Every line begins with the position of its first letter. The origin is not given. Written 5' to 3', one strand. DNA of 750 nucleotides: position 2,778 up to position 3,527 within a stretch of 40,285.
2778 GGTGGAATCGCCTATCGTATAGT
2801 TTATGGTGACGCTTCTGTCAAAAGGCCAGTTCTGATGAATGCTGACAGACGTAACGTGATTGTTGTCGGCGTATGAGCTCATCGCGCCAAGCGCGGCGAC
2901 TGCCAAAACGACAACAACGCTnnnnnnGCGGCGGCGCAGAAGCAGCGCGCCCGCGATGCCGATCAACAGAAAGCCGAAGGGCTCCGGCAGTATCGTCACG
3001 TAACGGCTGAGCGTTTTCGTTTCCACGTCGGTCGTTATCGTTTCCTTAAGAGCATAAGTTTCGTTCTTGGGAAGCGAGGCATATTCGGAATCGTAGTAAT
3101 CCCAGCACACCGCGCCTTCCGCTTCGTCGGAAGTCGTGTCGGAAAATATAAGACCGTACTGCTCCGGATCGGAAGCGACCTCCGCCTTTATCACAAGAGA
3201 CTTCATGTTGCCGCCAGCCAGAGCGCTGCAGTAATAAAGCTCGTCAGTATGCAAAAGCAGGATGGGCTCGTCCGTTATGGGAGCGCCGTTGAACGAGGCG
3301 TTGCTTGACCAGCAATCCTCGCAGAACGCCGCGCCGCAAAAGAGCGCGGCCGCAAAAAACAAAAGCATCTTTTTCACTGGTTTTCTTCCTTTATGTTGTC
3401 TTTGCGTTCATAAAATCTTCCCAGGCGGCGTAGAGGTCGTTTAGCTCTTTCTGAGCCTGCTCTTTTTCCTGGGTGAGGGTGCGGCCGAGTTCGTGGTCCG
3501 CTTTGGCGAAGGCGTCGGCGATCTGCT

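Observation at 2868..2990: Complete PEP-CTERM sorting motif located internally, followed in frame by a second signal-peptide-like helix (intact paralog)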

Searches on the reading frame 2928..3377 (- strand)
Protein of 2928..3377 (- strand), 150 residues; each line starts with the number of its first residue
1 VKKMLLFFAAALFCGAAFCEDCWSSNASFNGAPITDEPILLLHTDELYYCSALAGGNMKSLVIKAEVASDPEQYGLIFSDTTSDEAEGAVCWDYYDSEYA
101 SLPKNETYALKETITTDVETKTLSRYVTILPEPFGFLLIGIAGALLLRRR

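Call 17: find_homologous_proteins(query=A1, max_evalue=0.001)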
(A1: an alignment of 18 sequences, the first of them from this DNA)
Query A1 (18 sequences) (150 aa, profile of the alignment): 1 proteins with E <= 0.001 among 2581 candidates.
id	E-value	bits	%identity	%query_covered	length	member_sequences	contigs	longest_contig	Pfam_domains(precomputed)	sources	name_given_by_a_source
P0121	3.4e-58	213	86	96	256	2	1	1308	-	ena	-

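Call 27: search_protein_representatives(alignment_id=A1)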
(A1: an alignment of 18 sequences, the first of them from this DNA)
Query: 18 sequences, 150 profile positions. Proteins with E-value up to 0.001 (for the whole library): 73; up to 1e-10: 51; up to 1e-30: 22. The best 73 are listed.
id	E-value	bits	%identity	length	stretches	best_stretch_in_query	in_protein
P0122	2.3e-61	221.9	-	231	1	1-150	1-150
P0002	2.4e-58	212.1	-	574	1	1-150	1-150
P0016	3.9e-58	211.5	-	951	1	2-150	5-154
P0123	9.2e-57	207.0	-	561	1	1-150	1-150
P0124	1.1e-53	197.1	-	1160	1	3-150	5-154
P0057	1.1e-52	193.8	-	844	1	1-150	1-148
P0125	1.9e-52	193.0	-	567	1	1-150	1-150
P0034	2.3e-51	189.5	-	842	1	1-150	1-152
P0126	2.2e-50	186.3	-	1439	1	5-149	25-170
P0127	2.9e-47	176.2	-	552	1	1-150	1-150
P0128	8.2e-46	171.5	-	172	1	1-111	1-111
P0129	1.6e-44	167.3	-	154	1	1-150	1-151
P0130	3.1e-44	166.3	-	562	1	3-150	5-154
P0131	4.0e-41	156.3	-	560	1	1-147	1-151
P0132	4.3e-36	139.9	-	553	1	1-150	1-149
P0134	6.6e-34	132.8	-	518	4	20-149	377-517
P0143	8.1e-29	116.3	-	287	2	22-150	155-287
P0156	3.8e-20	88.2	-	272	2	10-150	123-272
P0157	7.4e-20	87.2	-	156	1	1-150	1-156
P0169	2.4e-10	56.4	-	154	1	1-146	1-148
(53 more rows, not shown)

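Call 34: find_encoding_contigs(protein=P0129, flank=10000, max_places=3)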
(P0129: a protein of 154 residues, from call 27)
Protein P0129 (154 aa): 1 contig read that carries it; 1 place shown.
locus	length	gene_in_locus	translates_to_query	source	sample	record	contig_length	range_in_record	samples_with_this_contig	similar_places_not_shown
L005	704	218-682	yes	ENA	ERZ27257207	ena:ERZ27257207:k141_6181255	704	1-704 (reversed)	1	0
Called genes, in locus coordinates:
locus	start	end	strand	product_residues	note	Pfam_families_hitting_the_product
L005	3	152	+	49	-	?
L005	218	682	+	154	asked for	-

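Call 39: find_encoding_contigs(protein=P0157, flank=10000, max_places=3)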
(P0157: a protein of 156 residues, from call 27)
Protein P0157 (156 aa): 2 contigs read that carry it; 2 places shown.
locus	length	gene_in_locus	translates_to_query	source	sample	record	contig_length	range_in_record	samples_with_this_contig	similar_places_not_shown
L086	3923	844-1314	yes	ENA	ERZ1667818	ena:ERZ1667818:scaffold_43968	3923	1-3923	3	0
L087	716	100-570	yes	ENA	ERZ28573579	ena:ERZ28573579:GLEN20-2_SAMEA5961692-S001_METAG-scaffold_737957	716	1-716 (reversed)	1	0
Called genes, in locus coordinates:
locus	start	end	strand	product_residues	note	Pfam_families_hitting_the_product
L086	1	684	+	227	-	?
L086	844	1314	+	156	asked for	-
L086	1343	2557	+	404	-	PF03781:FGE-sulfatase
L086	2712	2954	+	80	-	-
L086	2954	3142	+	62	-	-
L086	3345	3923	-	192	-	?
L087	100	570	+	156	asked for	-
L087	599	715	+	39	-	?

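Call 40: find_encoding_contigs(protein=P0143, flank=10000, max_places=3)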
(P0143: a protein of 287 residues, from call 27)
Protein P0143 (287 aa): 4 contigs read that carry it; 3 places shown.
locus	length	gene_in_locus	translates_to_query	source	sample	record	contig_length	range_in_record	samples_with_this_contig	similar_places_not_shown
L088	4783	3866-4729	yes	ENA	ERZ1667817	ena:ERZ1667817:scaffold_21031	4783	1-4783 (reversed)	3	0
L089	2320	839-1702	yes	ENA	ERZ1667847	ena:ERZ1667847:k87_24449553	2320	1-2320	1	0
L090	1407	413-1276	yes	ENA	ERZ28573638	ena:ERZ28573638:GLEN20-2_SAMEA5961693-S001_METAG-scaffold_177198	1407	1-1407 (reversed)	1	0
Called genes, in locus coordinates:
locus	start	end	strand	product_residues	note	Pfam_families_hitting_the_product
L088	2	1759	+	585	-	?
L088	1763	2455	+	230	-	PF01128:IspD, PF12804:NTP_transf_3 (weak)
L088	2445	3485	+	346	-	PF13641:Glyco_tranf_2_3, PF00535:Glycos_transf_2, PF13632:Glyco_trans_2_3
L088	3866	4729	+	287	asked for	-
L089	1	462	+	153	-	?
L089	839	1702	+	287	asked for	-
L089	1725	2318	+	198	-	?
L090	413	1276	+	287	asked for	-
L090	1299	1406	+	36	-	?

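Call 64: predict_structure(alignment_id=A1)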
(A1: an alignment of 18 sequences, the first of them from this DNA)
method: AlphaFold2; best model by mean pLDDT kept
length: 150 residues; sequences in the alignment: 18
mean_pLDDT: 81.2   pTM: 0.68
mean pLDDT of the five models: 81.2, 80.1, 79.7, 76.7, 76.7
residues with pLDDT >= 90: 57; 70-90: 54; 50-70: 38; < 50: 1
segments of 3 or more residues with pLDDT < 50: none
pLDDT, mean of each block of 10 residues (from residue 1): 64 59 72 75 88 91 94 94 87 90 88 94 88 63 71
secondary structure, 60 per line:
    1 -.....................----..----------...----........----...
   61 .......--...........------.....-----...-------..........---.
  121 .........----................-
elements in order: H2-22 E39-41 E46-50 E58-67 E70-80 E87-91 E107-116 E120-129 H134-149

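Call 68: fold_search(model_id=the predicted structure, library=pdb)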
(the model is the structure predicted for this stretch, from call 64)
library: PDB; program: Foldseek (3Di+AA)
matches with E <= 10: 1001; with E <= 0.001: 0
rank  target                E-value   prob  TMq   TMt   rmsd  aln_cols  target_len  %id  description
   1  5uiz_A                2.2e-03  1.00  0.39  0.32   5.2       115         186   10  Structure of T.fusca AA10A (released 2017-02-01)
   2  6t5z_A                7.8e-03  1.00  0.43  0.38   4.4       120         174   12  Crystal structure of an AA10 LPMO from Photorhabdus luminescens (released 2020-01-15)
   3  9mt4_G                7.8e-03  0.98  0.35  0.34   6.6       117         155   13  Connector structure of phage JohannRWettstein (Bas63) (released 2025-11-19)
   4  6v8i_AJ               1.4e-02  0.96  0.38  0.35   8.4       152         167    8  Composite atomic model of the Staphylococcus aureus phage 80alpha baseplate (released 2020-03-04)
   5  4wtx                  1.6e-02  1.00  0.32  0.44   4.5        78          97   19  Crystal structure of the fourth FnIII domain of integrin beta4 (released 2015-02-11)
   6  8u01                  1.6e-02  0.97  0.33  0.07   6.0       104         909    9  Crystal Structure of the Glycoside Hydrolase Family 2 TIM Barrel-domain Containing Protein from Phocaeicola plebeius (released 2023-09-27)
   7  6pog_A                2.0e-02  1.00  0.32  0.44   4.2        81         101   12  Crystal structure of the NELL2 EGF1-6-Robo3 FN1 complex (released 2020-05-06)
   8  6pol_E                2.2e-02  0.99  0.32  0.45   4.3        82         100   12  Crystal structure of the human NELL1 EGF1-3-Robo3 FN1 complex (released 2020-05-06)
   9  6pol_A                2.5e-02  0.99  0.32  0.44   4.3        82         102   12  Crystal structure of the human NELL1 EGF1-3-Robo3 FN1 complex (released 2020-05-06)
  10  8wac                  2.9e-02  0.98  0.39  0.46   5.9       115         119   16  Crystal structure of a novel agarose-binding carbohydrate binding module of an agarase (released 2024-09-11)
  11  4x6d_E                2.9e-02  0.97  0.35  0.29   5.0       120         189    8  CD1a ternary complex with endogenous lipids and BK6 TCR (released 2015-01-28)
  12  9c39_J                3.1e-02  0.98  0.40  0.42   5.8       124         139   12  Bacteriophage Sf14 neck C6 reconstruction (released 2025-02-05)
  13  1fst_B                3.5e-02  0.94  0.35  0.35   6.4       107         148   13  CRYSTAL STRUCTURE OF TRUNCATED HUMAN RHOGDI TRIPLE MUTANT (released 2001-05-02)
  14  5ftz                  3.9e-02  0.99  0.34  0.30   4.4        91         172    5  AA10 lytic polysaccharide monooxygenase (LPMO) from Streptomyces lividans (released 2016-04-27)
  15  4r83_B                3.9e-02  0.93  0.30  0.12   7.3       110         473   10  Crystal structure of Sialyltransferase from Photobacterium damsela (released 2014-12-03)
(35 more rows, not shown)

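Call 69: find_encoding_contigs(protein=P0156, flank=6000, max_places=2)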
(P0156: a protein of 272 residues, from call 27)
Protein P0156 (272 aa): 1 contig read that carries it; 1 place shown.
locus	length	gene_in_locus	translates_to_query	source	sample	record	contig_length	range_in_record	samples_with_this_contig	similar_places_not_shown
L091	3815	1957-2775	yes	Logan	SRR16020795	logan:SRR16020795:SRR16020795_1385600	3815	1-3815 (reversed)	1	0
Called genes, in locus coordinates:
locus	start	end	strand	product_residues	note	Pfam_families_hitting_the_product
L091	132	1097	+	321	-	PF00753:Lactamase_B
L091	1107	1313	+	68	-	PF11213:DUF3006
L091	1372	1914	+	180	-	-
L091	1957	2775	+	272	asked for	-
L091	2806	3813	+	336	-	?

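Call 70: find_encoding_contigs(protein=P0169, flank=6000, max_places=2)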
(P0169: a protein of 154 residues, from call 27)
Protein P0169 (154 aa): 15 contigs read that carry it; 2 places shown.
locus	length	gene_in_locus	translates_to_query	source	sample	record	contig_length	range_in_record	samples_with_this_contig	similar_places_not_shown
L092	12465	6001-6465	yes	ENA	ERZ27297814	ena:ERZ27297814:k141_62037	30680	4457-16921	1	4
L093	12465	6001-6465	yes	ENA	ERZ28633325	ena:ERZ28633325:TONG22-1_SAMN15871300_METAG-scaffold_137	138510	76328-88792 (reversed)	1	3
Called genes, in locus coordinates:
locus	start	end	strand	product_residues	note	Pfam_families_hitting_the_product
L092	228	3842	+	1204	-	PF19190:BACON_2 (faint)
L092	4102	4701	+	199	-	PF19570:DUF6088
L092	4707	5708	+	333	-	PF08843:AbiEii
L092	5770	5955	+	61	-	-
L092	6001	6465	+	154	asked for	-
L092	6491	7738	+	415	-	PF03781:FGE-sulfatase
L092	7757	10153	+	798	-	PF00082:Peptidase_S8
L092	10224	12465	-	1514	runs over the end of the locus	PF00082:Peptidase_S8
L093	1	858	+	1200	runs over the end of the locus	PF19190:BACON_2 (weak)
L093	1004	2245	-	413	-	PF03781:FGE-sulfatase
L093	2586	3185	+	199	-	PF19570:DUF6088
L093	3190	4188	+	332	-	PF08843:AbiEii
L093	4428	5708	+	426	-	PF13173:AAA_14, PF13635:DUF4143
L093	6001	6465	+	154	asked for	-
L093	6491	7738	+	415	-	PF03781:FGE-sulfatase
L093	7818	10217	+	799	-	PF00082:Peptidase_S8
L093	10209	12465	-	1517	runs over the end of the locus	PF00082:Peptidase_S8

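Call 71: find_encoding_contigs(protein=P0134, flank=6000, max_places=2)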
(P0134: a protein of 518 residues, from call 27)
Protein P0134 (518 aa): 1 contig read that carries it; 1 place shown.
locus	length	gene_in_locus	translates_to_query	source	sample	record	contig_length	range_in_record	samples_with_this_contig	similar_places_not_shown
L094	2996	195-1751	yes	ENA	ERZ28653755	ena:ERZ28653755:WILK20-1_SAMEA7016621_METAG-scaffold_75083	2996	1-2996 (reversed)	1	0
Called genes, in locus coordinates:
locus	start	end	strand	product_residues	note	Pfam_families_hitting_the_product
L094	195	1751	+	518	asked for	-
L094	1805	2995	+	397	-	?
